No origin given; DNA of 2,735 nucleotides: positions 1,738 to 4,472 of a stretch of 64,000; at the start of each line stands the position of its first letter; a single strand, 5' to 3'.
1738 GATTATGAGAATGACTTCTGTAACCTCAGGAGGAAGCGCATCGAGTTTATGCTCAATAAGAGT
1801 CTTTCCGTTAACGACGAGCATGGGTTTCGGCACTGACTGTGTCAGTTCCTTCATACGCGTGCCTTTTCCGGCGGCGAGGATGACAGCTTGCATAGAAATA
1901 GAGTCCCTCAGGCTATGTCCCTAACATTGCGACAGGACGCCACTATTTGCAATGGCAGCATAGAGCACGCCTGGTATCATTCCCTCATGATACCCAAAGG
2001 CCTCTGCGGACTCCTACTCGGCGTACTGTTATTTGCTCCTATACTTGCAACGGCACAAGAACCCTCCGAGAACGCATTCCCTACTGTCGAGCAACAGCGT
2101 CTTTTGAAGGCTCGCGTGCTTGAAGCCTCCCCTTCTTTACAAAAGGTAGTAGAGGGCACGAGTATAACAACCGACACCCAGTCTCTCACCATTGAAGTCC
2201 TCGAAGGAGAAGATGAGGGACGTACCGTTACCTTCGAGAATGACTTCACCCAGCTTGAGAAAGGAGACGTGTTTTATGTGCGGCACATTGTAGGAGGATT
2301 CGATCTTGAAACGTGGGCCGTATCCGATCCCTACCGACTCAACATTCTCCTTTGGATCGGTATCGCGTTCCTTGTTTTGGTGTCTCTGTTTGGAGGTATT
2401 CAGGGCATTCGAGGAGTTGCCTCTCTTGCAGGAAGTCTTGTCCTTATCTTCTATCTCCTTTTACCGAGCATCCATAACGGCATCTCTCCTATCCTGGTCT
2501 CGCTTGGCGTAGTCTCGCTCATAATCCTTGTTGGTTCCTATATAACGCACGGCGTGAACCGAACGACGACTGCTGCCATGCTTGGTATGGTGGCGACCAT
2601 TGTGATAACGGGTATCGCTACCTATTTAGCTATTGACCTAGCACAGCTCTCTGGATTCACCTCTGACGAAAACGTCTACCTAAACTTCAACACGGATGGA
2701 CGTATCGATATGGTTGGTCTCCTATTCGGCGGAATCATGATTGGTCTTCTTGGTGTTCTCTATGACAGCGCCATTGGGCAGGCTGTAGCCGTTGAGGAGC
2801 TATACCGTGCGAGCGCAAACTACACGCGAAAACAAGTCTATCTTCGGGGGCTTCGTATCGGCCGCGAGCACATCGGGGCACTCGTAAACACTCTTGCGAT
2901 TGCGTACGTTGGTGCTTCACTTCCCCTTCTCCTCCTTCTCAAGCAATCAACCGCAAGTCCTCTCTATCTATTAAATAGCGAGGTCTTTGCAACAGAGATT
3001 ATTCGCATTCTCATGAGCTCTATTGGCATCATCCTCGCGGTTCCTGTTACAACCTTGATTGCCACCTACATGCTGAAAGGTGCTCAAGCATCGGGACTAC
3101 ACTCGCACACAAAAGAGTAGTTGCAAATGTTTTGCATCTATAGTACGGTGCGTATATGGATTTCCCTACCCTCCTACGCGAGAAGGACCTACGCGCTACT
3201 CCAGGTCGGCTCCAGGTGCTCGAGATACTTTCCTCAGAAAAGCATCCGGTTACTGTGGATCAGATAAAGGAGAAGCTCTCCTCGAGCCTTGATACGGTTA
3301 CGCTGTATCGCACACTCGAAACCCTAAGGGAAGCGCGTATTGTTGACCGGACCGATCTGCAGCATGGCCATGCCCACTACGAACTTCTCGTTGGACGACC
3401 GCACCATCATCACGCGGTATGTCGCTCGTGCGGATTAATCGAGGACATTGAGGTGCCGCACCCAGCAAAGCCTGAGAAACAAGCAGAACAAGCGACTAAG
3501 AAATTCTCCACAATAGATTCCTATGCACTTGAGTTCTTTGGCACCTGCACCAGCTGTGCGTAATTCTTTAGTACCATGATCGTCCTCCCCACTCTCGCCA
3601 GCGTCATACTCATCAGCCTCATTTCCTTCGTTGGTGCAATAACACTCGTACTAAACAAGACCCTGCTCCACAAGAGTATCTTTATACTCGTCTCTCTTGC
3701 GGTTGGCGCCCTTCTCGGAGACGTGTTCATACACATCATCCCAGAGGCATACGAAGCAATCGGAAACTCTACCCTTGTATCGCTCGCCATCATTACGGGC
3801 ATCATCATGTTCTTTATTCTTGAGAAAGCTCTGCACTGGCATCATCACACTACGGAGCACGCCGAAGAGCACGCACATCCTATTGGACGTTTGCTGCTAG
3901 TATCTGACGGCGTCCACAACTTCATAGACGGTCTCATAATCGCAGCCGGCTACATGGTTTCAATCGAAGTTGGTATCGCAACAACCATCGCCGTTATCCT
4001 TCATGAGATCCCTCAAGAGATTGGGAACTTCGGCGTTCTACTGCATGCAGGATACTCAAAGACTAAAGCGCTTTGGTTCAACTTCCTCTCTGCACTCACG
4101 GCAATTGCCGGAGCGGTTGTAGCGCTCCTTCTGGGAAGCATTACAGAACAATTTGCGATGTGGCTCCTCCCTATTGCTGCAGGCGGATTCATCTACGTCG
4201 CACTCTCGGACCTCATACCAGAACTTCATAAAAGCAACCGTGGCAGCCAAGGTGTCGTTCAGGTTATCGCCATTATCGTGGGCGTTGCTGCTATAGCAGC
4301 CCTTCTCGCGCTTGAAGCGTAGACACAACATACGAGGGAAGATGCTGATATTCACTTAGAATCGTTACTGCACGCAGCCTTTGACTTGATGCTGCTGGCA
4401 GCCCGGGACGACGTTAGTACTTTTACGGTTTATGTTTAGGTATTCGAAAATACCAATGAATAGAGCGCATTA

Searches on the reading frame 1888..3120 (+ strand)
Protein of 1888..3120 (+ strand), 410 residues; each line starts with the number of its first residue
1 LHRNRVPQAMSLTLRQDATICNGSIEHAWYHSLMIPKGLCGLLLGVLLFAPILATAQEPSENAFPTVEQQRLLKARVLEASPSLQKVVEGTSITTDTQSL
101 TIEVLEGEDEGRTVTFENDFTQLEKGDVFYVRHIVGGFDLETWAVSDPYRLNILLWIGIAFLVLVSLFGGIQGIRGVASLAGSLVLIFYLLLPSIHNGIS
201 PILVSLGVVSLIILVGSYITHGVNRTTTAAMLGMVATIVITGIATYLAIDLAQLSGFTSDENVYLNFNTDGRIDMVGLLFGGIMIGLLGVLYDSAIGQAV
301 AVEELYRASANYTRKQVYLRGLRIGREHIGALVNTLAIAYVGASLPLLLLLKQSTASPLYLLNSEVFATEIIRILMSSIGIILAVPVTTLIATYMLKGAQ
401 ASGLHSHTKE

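Call 45: search_protein_families(library=pfam, proteins=[window:1888-3120:+], max_evalue=0.00001)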
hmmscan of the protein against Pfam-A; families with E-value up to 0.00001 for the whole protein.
window:1888-3120:+ (410 aa): 1 family
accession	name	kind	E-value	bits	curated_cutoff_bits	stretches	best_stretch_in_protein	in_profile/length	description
PF07907.16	YibE_F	-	3.4e-65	220.4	27.2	1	154-393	1-240/241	YibE/F-like protein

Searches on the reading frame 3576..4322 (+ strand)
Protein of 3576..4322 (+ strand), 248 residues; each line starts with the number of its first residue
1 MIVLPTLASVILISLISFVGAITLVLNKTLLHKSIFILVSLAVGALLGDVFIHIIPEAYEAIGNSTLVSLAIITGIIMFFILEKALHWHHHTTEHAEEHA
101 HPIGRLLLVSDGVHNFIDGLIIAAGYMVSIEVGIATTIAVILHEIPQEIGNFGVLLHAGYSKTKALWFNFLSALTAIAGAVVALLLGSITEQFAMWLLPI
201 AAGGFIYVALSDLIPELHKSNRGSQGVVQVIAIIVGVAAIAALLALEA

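Call 45: search_protein_families(library=pfam, proteins=[window:3576-4322:+], max_evalue=0.00001)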
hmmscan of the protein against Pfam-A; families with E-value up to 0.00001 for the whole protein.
window:3576-4322:+ (248 aa): 1 family
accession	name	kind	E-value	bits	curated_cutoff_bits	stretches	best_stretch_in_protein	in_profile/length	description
PF02535.28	Zip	-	8e-48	163.8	35.1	2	106-243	180-322/323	ZIP Zinc transporter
